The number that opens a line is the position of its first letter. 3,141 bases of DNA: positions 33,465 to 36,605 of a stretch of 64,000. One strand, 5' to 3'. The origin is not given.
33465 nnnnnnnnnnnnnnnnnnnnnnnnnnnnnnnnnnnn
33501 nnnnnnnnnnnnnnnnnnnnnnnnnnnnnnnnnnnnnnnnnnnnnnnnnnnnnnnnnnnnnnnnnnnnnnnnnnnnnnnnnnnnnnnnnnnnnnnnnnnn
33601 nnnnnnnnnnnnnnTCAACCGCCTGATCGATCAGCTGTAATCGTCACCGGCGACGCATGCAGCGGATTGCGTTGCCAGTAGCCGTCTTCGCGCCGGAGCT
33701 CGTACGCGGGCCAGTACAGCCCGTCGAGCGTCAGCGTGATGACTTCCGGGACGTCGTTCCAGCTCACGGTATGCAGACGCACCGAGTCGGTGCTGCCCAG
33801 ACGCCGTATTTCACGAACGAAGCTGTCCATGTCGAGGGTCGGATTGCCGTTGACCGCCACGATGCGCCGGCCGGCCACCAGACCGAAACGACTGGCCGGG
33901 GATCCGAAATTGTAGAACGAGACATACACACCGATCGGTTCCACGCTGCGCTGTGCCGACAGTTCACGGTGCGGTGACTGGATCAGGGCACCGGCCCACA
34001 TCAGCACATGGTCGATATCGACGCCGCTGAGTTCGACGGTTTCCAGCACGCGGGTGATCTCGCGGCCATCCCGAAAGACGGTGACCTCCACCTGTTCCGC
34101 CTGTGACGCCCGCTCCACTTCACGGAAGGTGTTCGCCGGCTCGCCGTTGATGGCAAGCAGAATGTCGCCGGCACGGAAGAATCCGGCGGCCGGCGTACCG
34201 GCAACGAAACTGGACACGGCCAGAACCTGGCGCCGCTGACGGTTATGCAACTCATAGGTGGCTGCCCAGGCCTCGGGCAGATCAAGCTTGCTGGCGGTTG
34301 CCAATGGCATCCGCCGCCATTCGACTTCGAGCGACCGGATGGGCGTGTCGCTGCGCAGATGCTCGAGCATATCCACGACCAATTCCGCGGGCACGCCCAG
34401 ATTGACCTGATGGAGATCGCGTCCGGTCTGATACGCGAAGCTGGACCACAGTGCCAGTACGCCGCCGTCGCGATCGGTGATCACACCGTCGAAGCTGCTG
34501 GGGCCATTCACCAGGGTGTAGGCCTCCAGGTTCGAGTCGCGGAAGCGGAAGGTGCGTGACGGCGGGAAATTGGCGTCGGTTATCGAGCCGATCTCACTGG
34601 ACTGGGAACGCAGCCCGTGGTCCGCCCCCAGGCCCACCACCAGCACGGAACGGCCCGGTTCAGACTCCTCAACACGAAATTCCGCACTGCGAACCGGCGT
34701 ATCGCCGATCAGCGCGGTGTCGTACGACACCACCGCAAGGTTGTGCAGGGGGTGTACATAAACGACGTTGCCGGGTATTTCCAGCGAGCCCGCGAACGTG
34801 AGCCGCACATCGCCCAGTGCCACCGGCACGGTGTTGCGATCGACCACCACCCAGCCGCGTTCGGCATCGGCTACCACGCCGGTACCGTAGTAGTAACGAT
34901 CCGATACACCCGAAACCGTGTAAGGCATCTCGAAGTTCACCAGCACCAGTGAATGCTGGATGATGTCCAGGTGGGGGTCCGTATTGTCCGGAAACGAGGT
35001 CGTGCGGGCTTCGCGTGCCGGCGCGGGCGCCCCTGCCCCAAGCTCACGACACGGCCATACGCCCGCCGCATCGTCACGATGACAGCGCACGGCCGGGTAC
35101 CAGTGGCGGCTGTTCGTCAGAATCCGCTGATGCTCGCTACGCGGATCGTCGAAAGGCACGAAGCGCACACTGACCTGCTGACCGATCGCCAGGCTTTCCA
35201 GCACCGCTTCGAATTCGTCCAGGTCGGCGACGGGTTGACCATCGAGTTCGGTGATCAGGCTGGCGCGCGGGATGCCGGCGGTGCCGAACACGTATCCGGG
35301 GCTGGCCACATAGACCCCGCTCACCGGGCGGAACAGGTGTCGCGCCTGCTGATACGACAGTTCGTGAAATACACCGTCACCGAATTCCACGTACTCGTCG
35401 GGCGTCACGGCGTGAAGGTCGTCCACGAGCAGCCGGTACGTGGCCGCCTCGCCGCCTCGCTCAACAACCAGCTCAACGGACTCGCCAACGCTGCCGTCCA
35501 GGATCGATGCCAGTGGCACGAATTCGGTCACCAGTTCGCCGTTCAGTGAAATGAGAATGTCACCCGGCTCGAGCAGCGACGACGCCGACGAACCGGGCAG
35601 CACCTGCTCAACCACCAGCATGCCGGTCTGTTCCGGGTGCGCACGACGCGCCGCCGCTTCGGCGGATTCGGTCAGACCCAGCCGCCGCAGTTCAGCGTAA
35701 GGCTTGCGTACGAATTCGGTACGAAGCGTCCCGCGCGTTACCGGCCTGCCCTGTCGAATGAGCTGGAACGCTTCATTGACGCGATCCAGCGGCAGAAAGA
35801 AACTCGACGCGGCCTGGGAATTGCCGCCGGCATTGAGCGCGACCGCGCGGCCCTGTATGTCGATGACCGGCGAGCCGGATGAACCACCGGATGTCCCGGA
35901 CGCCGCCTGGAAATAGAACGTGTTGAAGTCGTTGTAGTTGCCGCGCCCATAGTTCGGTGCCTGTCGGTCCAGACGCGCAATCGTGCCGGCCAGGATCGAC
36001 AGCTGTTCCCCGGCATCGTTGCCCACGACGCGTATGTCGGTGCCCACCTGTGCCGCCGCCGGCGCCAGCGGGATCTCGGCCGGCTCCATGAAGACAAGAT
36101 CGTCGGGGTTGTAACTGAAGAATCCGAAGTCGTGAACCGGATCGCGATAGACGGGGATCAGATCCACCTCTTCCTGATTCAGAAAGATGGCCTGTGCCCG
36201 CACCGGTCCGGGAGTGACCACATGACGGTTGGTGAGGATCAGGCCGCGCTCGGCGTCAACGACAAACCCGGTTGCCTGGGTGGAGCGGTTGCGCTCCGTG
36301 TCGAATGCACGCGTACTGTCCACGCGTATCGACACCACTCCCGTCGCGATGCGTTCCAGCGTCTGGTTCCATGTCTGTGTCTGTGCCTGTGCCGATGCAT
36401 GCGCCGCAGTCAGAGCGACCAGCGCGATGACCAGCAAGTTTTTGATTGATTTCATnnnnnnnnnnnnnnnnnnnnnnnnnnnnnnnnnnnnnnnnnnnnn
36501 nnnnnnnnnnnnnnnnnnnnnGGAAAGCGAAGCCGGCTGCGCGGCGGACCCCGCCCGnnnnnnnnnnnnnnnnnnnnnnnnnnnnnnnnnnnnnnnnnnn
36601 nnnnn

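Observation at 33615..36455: Secreted bacterial protease with the fungal Nma111 / plant DEG7 tandem-HtrA architecture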

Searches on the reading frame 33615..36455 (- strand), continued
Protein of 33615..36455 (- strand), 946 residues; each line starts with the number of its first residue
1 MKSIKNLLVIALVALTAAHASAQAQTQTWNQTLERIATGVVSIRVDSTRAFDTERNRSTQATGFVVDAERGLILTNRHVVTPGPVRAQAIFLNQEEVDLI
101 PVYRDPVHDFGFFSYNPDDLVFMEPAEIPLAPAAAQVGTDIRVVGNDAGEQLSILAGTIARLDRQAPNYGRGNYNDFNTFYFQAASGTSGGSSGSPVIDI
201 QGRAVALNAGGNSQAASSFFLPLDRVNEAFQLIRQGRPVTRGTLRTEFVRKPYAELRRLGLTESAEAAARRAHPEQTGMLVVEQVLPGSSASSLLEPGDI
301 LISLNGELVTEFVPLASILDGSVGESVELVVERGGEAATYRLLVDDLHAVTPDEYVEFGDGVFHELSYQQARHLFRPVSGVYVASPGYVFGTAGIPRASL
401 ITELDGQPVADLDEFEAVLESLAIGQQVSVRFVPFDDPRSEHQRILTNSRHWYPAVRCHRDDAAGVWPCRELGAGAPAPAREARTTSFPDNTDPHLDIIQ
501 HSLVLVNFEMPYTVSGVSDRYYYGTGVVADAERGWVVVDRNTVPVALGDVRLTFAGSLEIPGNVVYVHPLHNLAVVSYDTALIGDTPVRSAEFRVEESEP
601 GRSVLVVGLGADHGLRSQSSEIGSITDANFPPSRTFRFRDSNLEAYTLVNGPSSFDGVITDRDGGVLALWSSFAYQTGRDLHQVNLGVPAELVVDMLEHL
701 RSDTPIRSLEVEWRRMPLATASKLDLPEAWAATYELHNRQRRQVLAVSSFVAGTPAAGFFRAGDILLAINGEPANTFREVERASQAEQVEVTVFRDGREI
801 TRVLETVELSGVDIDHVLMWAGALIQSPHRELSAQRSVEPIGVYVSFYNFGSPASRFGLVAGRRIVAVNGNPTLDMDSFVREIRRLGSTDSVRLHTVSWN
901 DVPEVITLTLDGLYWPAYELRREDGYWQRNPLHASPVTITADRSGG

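Call 66: predict_structure(alignment_id=A3)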
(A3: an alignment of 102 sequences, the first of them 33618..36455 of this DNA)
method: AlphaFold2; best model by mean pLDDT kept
length: 946 residues; sequences in the alignment: 102
mean_pLDDT: 91.1   pTM: 0.87
mean pLDDT of the five models: 91.1, 90.0, 89.0, 88.4, 87.6
residues with pLDDT >= 90: 726; 70-90: 189; 50-70: 20; < 50: 11
segments of 3 or more residues with pLDDT < 50: 937-946
pLDDT, mean of each block of 10 residues (from residue 1): 73 80 85 95 94 91 97 94 94 93 93 96 96 95 85 89 82 86 76 91 94 64 96 95 96 97 97 95 95 97 96 96 97 97 94 95 95 91 96 95 97 97 94 93 95 94 90 88 92 90 96 84 96 97 93 95 93 96 96 93 96 93 93 80 95 95 95 86 94 95 93 94 93 88 92 92 96 94 96 96 93 86 89 80 89 92 91 92 81 88 91 91 87 58 34
secondary structure, 60 per line:
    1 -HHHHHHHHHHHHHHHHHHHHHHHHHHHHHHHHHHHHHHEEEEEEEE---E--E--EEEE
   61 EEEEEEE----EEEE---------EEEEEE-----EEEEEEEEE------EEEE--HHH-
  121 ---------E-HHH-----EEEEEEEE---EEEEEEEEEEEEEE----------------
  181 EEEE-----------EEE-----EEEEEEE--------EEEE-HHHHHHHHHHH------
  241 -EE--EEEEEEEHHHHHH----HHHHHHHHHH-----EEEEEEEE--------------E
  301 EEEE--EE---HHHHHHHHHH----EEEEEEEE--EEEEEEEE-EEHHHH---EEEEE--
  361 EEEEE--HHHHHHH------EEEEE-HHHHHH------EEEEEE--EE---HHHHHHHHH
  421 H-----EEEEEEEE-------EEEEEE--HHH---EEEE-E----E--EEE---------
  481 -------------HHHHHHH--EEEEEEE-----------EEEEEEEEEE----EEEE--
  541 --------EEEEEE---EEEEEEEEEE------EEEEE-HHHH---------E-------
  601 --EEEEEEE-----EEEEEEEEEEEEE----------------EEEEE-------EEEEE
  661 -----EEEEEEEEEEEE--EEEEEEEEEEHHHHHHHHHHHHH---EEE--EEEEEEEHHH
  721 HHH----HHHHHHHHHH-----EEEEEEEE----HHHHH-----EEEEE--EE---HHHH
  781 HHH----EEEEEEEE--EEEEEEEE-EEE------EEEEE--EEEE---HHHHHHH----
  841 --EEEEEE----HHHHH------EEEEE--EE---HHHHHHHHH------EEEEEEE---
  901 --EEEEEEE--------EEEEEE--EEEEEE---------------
elements in order (helices of 4 or more, strands of 3 or more residues): H2-39 E40-47 E57-67 E72-75 E85-90 E96-104 E111-114 E140-147 E151-164 E181-184 E196-198 E204-210 E219-222 H224-234 E246-252 H253-258 H263-272 E278-285 E300-304 H312-321 E326-333 E336-343 H347-350 E354-358 E361-365 H368-374 E381-385 H387-392 E399-404 H412-421 E427-434 E442-447 E456-459 E469-471 H494-500 E503-509 E521-530 E535-538 E549-554 E558-567 E574-578 H580-583 E603-609 E615-627 E644-648 E656-660 E666-677 E680-689 H690-702 E706-708 E711-717 H718-723 H728-737 E743-750 H755-759 E765-769 H777-783 E788-795 E798-805 E807-809 E816-820 E823-826 H830-836 E843-848 H853-857 E864-868 H876-884 E891-897 E903-909 E918-923 E926-931

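Call 68: fold_search(model_id=the predicted structure, library=pdb)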
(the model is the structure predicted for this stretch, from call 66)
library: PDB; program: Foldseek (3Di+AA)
matches with E <= 10: 1196; with E <= 0.001: 567
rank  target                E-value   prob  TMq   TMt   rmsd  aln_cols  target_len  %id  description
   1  4a8d_A                1.2e-21  1.00  0.26  0.55   9.1       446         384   21  DegP dodecamer with bound OMP (released 2012-01-11)
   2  3otp_E                4.8e-21  1.00  0.26  0.56   8.9       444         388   20  Crystal structure of the DegP dodecamer with a model substrate (released 2011-01-19)
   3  3cs0_A                6.8e-21  1.00  0.25  0.54  10.4       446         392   21  Crystal structure of DegP24 (released 2008-05-27)
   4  3mh6                  6.8e-21  1.00  0.25  0.54  10.5       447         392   21  HtrA proteases are activated by a conserved mechanism that can be triggered by distinct molecular cues (released 2010-06-30)
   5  3otp_D                1.0e-20  1.00  0.27  0.57   8.8       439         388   20  Crystal structure of the DegP dodecamer with a model substrate (released 2011-01-19)
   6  3pv2_D                1.1e-20  1.00  0.24  0.54  12.4       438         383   18  Structure of Legionella fallonii DegQ (wt) (released 2011-06-15)
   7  3pv5_A                1.8e-20  1.00  0.25  0.53  11.7       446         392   19  Structure of Legionella fallonii DegQ (N189G/P190G variant) (released 2011-06-15)
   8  3pv5_D                2.1e-20  1.00  0.24  0.54  12.1       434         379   18  Structure of Legionella fallonii DegQ (N189G/P190G variant) (released 2011-06-15)
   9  6jjk_F                3.0e-20  1.00  0.24  0.54  11.0       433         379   20  Crystal structure of the DegP dodecamer with a modulator (released 2020-09-02)
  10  3otp_F                3.3e-20  1.00  0.25  0.56  10.7       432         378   20  Crystal structure of the DegP dodecamer with a model substrate (released 2011-01-19)
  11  3pv3_C                5.5e-20  1.00  0.25  0.55  11.5       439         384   18  Structure of Legionella fallonii DegQ (S193A variant) (released 2011-06-15)
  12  3otp_A                5.8e-20  1.00  0.26  0.55   9.4       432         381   20  Crystal structure of the DegP dodecamer with a model substrate (released 2011-01-19)
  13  3otp_C                6.4e-20  1.00  0.25  0.56  10.7       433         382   21  Crystal structure of the DegP dodecamer with a model substrate (released 2011-01-19)
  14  3pv5_B                6.4e-20  1.00  0.25  0.54  11.5       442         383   18  Structure of Legionella fallonii DegQ (N189G/P190G variant) (released 2011-06-15)
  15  3pv2_A                6.4e-20  1.00  0.24  0.52  12.5       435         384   18  Structure of Legionella fallonii DegQ (wt) (released 2011-06-15)
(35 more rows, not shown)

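Call 77: find_encoding_contigs(protein=P0384, flank=4000, max_places=3)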
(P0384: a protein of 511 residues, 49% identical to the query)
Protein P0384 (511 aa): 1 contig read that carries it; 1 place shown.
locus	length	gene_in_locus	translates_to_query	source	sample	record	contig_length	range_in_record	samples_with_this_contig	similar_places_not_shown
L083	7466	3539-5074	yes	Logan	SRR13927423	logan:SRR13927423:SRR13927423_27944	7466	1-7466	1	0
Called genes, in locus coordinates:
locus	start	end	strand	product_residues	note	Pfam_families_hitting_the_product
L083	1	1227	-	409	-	?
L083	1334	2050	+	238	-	PF02441:Flavoprotein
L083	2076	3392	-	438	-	PF00696:AA_kinase, PF00583:Acetyltransf_1, PF13508:Acetyltransf_7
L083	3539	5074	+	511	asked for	PF00089:Trypsin (faint), PF13365:Trypsin_2, PF13180:PDZ_2 (faint), PF17820:PDZ_6 (weak), PF12812:PDZ_1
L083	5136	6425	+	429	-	PF13180:PDZ_2 (faint), PF00595:PDZ (faint), PF12812:PDZ_1 (weak), PF17820:PDZ_6 (weak)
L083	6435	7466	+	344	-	?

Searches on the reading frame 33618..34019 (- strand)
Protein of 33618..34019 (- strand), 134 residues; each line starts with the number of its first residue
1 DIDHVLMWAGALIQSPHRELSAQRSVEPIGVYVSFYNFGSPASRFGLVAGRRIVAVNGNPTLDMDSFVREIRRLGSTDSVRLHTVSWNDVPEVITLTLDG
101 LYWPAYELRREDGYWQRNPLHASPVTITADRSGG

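Call 76: search_protein_families(library=pfam, proteins=[window:33618-34019:-], max_evalue=1)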
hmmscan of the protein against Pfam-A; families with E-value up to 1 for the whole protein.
window:33618-34019:- (134 aa): 3 families
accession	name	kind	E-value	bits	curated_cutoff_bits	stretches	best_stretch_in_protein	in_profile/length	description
PF17820.7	PDZ_6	-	6.4e-07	29.5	27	1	39-72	8-41/54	PDZ domain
PF00595.29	PDZ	-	0.0036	18.1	23.2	1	29-82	25-78/81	PDZ domain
PF13180.12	PDZ_2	-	0.038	14.7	27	1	25-82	12-65/80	PDZ domain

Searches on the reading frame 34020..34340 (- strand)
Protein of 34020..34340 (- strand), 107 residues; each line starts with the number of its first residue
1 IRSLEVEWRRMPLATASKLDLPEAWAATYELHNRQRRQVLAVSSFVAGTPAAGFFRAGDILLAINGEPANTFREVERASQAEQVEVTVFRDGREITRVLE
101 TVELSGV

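Call 76: search_protein_families(library=pfam, proteins=[window:34020-34340:-], max_evalue=1)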
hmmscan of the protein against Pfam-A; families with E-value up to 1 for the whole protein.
window:34020-34340:- (107 aa): 6 families
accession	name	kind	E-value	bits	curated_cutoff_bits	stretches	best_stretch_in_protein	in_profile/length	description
PF17820.7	PDZ_6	-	8e-07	29.2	27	1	42-88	2-52/54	PDZ domain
PF13180.12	PDZ_2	-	3.1e-05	24.6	27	1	38-96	12-75/80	PDZ domain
PF00595.29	PDZ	-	0.00021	22.1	23.2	1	37-81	24-69/81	PDZ domain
PF19805.5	DUF6288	-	0.0021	17.7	26.3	1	40-82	3-45/402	Family of unknown function (DUF6288)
PF17815.7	PDZ_3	-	0.12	12.6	22.8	1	27-102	47-123/145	PDZ domain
PF14685.13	PDZ_Tricorn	-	0.2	12.1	25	1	56-96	41-84/88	Tricorn protease PDZ domain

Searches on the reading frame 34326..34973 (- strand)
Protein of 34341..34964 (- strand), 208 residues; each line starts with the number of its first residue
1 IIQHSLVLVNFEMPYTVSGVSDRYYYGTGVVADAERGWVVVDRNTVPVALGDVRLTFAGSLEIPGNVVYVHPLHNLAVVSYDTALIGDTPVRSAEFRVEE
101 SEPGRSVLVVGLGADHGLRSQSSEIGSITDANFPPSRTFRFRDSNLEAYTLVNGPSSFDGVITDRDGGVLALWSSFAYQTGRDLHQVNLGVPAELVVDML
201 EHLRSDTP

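Call 71: search_solved_structures(query=A4, max_evalue=1, show_alignments=1)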
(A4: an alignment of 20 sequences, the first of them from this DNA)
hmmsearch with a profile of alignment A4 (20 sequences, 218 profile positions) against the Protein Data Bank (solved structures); distinct sequences matched with E-value up to 1: 19.
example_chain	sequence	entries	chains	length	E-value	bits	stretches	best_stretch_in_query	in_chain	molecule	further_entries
8f0a_A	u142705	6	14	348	9.3e-06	28.3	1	28-206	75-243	Periplasmic serine endoprotease DegP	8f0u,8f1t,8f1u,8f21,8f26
2zle_A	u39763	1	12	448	1.8e-05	27.4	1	28-206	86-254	Protease do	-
3mh5_A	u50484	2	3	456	2e-05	27.3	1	28-206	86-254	Protease do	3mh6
6jjk_A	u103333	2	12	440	2.2e-05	27.1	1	28-206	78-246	Periplasmic serine endoprotease DegP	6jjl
1ky9_A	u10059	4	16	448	2.3e-05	27.1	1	28-206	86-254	PROTEASE DO | Periplasmic serine endoprotease DegP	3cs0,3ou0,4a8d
6jjo_A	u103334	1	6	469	2.4e-05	27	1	28-206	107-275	Periplasmic serine endoprotease DegP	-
3mh4_A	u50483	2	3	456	2.5e-05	27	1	28-206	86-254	Protease do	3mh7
3otp_A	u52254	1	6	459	2.5e-05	26.9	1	28-206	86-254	Protease do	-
3pv4_A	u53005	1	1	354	0.001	21.7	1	26-208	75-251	DegQ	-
3pv2_A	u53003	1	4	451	0.0017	20.9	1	26-208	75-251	DegQ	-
3pv3_A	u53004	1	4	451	0.0021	20.7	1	26-208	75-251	DegQ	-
3pv5_A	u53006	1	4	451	0.0024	20.5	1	26-208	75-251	DegQ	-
4yo1_A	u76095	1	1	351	0.0044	19.6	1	25-207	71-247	DegQ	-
4ynn_A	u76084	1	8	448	0.0079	18.8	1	25-207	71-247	Protease DO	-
7sjn_A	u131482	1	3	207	0.012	18.2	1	3-175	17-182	Serine protease HTRA1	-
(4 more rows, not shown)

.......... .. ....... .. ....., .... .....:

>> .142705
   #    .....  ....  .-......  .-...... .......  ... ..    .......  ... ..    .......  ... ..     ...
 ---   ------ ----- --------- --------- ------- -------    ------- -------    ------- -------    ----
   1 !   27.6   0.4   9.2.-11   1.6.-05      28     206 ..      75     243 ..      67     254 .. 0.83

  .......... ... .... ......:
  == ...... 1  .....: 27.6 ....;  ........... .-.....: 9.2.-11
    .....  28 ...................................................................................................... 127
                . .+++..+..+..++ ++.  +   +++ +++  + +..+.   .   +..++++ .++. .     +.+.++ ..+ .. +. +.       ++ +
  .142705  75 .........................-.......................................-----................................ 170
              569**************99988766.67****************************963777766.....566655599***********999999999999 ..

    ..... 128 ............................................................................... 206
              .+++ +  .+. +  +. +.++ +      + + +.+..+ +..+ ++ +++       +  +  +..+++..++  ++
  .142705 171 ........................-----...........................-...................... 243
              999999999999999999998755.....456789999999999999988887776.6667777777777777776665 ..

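Call 76: search_protein_families(library=pfam, proteins=[window:34341-34964:-], max_evalue=1)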
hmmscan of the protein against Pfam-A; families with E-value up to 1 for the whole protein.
window:34341-34964:- (208 aa): 1 family
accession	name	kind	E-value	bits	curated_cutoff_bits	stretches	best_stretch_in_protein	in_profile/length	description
PF13365.12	Trypsin_2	-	0.0082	17.3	27.6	1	27-130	1-108/144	Trypsin-like peptidase domain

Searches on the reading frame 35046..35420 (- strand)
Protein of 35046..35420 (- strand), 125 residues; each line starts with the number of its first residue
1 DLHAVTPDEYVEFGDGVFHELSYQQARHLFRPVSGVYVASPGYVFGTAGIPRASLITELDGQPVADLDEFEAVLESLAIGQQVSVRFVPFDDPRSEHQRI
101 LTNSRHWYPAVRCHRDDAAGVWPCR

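Call 76: search_protein_families(library=pfam, proteins=[window:35046-35420:-], max_evalue=1)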
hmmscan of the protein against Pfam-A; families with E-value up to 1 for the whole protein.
window:35046-35420:- (125 aa): 4 families
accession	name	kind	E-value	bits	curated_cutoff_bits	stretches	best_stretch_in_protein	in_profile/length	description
PF12812.13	PDZ_1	-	9.4e-21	74.1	28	1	4-77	1-75/78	PDZ-like domain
PF13180.12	PDZ_2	-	0.001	19.8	27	1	55-86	35-66/80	PDZ domain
PF17820.7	PDZ_6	-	0.0015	18.6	27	1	36-86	2-51/54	PDZ domain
PF17385.8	LBP_M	-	0.13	12.2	25.2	1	62-96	23-56/221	Lacto-N-biose phosphorylase central domain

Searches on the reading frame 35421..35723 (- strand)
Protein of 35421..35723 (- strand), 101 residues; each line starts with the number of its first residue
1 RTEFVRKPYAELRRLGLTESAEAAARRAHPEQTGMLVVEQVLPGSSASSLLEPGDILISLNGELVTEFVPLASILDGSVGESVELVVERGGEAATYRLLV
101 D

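Call 76: search_protein_families(library=pfam, proteins=[window:35421-35723:-], max_evalue=1)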
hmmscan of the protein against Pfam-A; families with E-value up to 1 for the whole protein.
window:35421-35723:- (101 aa): 4 families
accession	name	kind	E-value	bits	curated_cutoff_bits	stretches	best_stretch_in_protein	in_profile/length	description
PF17820.7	PDZ_6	-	1.4e-09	37.9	27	1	37-89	1-54/54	PDZ domain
PF00595.29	PDZ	-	1.2e-05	26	23.2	1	12-68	9-60/81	PDZ domain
PF13180.12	PDZ_2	-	0.0012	19.5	27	1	35-98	13-78/80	PDZ domain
PF14685.13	PDZ_Tricorn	-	0.003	18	25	1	52-92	41-81/88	Tricorn protease PDZ domain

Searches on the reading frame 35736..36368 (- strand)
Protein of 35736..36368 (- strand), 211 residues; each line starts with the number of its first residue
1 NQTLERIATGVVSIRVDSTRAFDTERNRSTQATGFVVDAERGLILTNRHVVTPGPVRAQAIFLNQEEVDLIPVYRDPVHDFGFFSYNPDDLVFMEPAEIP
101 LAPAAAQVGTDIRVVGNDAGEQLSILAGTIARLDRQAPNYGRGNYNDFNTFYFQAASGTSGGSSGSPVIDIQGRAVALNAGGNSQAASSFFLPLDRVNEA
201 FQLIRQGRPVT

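Call 76: search_protein_families(library=pfam, proteins=[window:35736-36368:-], max_evalue=1)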
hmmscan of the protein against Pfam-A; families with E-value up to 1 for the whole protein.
window:35736-36368:- (211 aa): 5 families
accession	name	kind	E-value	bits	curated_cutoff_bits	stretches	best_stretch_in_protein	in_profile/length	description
PF13365.12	Trypsin_2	-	2.1e-24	87.3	27.6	1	32-178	1-144/144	Trypsin-like peptidase domain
PF00089.32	Trypsin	-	2.4e-05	24.7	20.6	1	27-196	23-215/220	Trypsin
PF10459.15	Peptidase_S46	-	6.8e-05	22.2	22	1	150-189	621-660/698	Peptidase S46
PF01732.22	Mycop_pep_DUF31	-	0.025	14.7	27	1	138-180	303-345/346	Mycoplasma peptidase (DUF31)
PF00944.25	Peptidase_S3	-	0.11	12.7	21.2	1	157-186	103-131/159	Alphavirus core protein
